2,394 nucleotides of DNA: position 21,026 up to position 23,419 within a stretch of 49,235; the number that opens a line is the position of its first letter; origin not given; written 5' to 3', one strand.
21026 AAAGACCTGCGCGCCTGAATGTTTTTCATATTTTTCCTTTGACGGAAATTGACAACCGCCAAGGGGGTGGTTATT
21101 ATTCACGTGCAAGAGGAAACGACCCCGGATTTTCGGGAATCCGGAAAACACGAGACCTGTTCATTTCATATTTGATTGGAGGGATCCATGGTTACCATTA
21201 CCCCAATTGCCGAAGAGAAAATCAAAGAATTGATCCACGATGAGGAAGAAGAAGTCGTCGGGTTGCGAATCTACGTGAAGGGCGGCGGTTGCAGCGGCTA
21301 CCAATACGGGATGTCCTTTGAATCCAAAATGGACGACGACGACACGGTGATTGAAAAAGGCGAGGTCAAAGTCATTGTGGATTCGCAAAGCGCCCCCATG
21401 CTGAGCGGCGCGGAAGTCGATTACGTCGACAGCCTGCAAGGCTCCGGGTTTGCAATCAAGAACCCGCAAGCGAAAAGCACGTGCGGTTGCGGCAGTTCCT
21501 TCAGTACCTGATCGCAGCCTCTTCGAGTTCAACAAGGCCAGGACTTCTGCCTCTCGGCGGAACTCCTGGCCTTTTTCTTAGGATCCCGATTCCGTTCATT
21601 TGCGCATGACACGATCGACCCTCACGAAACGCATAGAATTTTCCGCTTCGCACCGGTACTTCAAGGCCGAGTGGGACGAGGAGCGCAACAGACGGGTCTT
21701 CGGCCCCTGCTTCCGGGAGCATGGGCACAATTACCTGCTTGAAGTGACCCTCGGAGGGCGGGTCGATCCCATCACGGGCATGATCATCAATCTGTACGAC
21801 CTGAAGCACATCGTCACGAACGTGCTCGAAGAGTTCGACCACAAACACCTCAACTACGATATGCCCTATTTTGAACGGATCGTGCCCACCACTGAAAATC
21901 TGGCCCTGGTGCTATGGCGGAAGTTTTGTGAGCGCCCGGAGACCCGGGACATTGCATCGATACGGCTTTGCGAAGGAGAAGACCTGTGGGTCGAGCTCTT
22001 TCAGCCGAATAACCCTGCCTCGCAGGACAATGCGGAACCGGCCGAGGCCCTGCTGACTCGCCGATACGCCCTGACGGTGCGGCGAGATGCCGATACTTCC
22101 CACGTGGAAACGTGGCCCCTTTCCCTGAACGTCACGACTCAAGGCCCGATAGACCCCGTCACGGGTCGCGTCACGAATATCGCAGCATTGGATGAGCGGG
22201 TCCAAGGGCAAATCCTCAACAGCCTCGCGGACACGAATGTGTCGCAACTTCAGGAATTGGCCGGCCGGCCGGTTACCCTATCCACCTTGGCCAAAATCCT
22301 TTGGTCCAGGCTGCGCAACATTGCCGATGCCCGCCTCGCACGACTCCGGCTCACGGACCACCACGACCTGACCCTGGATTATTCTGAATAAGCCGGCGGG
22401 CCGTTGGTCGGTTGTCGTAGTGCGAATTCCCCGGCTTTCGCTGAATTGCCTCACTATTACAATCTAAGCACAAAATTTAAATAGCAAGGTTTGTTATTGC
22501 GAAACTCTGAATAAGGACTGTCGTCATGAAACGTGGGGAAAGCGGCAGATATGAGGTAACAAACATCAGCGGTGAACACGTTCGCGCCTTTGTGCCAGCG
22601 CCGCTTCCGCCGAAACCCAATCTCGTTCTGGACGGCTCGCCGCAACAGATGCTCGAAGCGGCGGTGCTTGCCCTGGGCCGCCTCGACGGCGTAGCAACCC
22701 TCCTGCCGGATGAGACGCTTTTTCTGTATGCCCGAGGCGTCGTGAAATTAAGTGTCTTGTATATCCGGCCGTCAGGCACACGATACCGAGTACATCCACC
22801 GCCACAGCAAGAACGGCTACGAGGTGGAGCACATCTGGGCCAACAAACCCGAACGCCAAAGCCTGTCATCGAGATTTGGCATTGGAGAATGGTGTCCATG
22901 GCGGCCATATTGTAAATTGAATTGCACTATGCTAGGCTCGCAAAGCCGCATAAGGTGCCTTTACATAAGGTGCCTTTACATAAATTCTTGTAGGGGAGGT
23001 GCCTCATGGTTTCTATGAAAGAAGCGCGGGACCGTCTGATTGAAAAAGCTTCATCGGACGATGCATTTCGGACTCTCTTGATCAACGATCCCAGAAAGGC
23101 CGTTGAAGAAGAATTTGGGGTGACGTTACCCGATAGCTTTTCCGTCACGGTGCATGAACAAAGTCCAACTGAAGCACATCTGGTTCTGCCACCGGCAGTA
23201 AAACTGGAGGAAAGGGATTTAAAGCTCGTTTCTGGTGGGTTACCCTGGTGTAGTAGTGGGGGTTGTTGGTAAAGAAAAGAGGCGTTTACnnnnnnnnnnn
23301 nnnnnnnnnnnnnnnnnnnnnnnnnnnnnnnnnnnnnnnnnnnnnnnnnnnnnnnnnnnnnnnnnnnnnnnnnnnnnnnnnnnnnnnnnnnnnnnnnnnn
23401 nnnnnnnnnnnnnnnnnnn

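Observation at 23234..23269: Very short, mirror-symmetric Trp/Cys core: GG | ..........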

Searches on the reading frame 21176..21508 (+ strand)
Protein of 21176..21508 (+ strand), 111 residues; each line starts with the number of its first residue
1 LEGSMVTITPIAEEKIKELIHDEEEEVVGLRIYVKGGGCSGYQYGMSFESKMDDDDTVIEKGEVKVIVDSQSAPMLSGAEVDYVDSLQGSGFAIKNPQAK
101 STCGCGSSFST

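Call 8: search_protein_families(library=pfam, proteins=[window:21176-21508:+], max_evalue=0.001)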
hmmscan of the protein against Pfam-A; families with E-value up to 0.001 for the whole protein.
window:21176-21508:+ (111 aa): 1 family
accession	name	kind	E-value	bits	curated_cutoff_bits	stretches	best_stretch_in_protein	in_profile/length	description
PF01521.26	Fe-S_biosyn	-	1.5e-22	80.4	26.3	1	6-106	3-109/110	Iron-sulphur cluster biosynthesis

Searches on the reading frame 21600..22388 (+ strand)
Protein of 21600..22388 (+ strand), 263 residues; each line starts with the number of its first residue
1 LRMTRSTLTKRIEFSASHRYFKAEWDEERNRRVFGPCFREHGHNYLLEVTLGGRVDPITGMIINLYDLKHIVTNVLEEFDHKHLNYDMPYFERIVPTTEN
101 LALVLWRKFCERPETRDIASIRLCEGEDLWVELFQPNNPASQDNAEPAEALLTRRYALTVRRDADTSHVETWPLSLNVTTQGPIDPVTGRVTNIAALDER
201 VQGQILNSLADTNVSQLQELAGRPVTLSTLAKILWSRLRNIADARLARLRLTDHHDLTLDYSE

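Call 3: search_protein_families(library=ncbifam, proteins=[window:21600-22388:+], max_evalue=0.01)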
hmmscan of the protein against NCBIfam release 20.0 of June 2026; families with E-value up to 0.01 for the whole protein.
window:21600-22388:+ (263 aa): 3 families
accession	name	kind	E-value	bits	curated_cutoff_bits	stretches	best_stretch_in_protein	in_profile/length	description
TIGR00039.1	6PTHBS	subfamily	2.4e-26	92.5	125.5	1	7-110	3-95/124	6-pyruvoyl tetrahydropterin synthase/6-carboxytetrahydropterin synthase family protein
TIGR03367.1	queuosine_QueD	equivalog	1.8e-19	69.9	89.25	1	9-108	3-89/92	6-carboxytetrahydropterin synthase QueD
TIGR03112.1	6_pyr_pter_rel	hypoth_equivalog_domain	3.4e-05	24.1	69.35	0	61-111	39-88/113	6-pyruvoyl tetrahydropterin synthase-related domain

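Call 4: search_protein_families(library=pfam, proteins=[window:21600-22388:+], max_evalue=0.01)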
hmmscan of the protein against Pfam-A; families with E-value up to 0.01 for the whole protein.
window:21600-22388:+ (263 aa): 1 family
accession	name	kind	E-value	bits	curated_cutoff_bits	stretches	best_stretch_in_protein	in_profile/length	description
PF01242.24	PTPS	-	4.5e-37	127.1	22.4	2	8-133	2-118/121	6-pyruvoyl tetrahydropterin synthase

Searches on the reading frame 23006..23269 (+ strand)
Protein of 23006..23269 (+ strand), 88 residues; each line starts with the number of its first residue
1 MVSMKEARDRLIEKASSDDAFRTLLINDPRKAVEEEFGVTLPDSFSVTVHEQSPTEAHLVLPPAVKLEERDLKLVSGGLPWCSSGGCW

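Call 3: search_protein_families(library=ncbifam, proteins=[window:23006-23269:+], max_evalue=0.01)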
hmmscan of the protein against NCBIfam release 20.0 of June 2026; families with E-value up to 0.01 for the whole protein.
window:23006-23269:+ (88 aa): 5 families
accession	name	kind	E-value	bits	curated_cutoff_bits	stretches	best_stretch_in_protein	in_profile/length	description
TIGR03793.1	leader_NHLP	domain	5.1e-19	67.9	50.9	1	5-78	3-77/77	NHLP leader peptide family RiPP precursor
TIGR04509.1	mod_pep_NH_fam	subfamily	8e-06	25.8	34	1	9-35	8-34/87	NHLP-related RiPP peptide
NF038399.1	NH_RiPP_Os17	domain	1e-05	25.5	40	1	9-40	4-34/63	Os1348 family NHLP clan protein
TIGR01323.1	nitrile_alph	equivalog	3.7e-05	23.3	249.85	1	18-62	114-157/189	nitrile hydratase subunit alpha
TIGR03795.1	RNP_Burkhold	subfamily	0.00057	20.2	41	1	12-60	21-69/114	BMA_0021/BMA_0022 family TOMM bacteriocin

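Call 4: search_protein_families(library=pfam, proteins=[window:23006-23269:+], max_evalue=0.01)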
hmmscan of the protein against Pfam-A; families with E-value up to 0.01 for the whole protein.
window:23006-23269:+ (88 aa): 2 families
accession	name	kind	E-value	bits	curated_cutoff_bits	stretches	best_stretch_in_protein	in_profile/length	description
PF02979.21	NHase_alpha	-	6.3e-06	26.1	27.2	1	18-63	114-158/184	Nitrile hydratase, alpha chain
PF14407.11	Frankia_peptide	-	0.00036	21.2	48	1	9-36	3-30/63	Ribosomally synthesized peptide prototyped by Frankia Franean1_4349.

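Call 9: find_homologous_proteins(query=window:23006-23269:+, max_evalue=0.001)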
Query window:23006-23269:+ (88 aa): 8 proteins with E <= 0.001 among 10 candidates.
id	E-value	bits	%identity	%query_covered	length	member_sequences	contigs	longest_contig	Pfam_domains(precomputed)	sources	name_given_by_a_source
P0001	1.5e-51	190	100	100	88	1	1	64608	PF02979.22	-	-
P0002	2.0e-32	129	74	100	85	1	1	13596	PF02979.22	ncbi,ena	-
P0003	2.3e-21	94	62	83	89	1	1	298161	PF02979.22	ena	-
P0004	3.0e-21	93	60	83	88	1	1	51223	PF02979.22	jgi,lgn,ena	-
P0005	2.4e-20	91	54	99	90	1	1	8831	PF14407.12,PF02979.22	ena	-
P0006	5.7e-20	89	55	100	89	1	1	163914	-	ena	-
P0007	1.1e-19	88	56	89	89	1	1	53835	PF14407.12,PF02979.22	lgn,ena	-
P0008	1.4e-8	53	41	94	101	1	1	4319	PF02979.22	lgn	-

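Call 12: find_encoding_contigs(protein=P0002, flank=8000, max_places=3)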
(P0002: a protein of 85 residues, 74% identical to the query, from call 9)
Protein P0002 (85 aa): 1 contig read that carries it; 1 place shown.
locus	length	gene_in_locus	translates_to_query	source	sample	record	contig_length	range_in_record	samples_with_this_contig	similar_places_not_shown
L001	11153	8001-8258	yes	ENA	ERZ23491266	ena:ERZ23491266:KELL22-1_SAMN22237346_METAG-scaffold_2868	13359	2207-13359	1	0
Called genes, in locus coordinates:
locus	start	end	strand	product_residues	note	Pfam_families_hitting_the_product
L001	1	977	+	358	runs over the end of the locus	PF10712:NAD-GH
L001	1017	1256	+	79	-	PF10712:NAD-GH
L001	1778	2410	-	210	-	PF01025:GrpE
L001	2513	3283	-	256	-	PF03309:Pan_kinase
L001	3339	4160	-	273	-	PF03099:BPL_LplA_LipB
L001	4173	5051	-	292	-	PF02749:QRPTase_N, PF01729:QRPTase_C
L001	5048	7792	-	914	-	PF00133:tRNA-synt_1, PF09334:tRNA-synt_1g, PF13603:tRNA-synt_1_2 (faint), PF09334:tRNA-synt_1g (weak), PF08264:Anticodon_1, PF10458:Val_tRNA-synt_C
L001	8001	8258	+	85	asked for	PF02979:NHase_alpha (weak)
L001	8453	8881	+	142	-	PF27765:UCP032817-like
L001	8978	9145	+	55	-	-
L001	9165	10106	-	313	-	-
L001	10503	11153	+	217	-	?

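Call 13: find_encoding_contigs(protein=P0003, flank=8000, max_places=3)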
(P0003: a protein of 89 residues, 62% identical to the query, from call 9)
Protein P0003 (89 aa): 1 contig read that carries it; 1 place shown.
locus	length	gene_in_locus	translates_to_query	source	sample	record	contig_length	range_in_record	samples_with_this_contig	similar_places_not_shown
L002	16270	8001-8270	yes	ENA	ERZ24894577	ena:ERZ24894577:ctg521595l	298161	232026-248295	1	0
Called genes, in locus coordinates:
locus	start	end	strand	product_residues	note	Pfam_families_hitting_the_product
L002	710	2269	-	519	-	PF13575:DUF4135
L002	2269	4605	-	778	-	PF02624:YcaO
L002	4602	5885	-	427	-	PF13560:HTH_31 (weak), PF06114:Peptidase_M78 (faint)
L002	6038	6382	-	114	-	-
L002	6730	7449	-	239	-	PF08241:Methyltransf_11, PF13649:Methyltransf_25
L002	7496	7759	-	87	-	PF02979:NHase_alpha (weak)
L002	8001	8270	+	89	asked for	PF02979:NHase_alpha (weak)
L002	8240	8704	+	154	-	-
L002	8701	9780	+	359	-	-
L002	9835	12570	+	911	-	PF13191:AAA_16, PF13401:AAA_22 (weak), PF25873:WHD_MalT (weak), PF17874:TPR_MalT, PF00196:GerE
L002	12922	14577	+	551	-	-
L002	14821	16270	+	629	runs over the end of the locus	-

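Call 14: find_encoding_contigs(protein=P0006, flank=8000, max_places=3)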
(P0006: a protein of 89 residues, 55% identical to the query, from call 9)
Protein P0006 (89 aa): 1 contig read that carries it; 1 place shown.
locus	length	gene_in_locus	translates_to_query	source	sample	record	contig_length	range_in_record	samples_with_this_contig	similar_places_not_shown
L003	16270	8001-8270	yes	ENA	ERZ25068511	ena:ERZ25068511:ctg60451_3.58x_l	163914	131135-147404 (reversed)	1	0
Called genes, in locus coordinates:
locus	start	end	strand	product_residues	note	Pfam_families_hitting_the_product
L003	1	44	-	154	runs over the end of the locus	PF28530:DUF8426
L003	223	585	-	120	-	-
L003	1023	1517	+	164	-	-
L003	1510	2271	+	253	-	-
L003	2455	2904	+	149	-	-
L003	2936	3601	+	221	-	PF00565:SNase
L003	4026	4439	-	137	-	PF13358:DDE_3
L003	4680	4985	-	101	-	PF13565:HTH_32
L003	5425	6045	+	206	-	PF00141:peroxidase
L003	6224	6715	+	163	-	-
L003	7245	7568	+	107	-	PF00141:peroxidase (faint)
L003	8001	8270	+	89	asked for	-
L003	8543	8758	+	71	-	-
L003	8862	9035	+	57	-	-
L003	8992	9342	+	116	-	PF13565:HTH_32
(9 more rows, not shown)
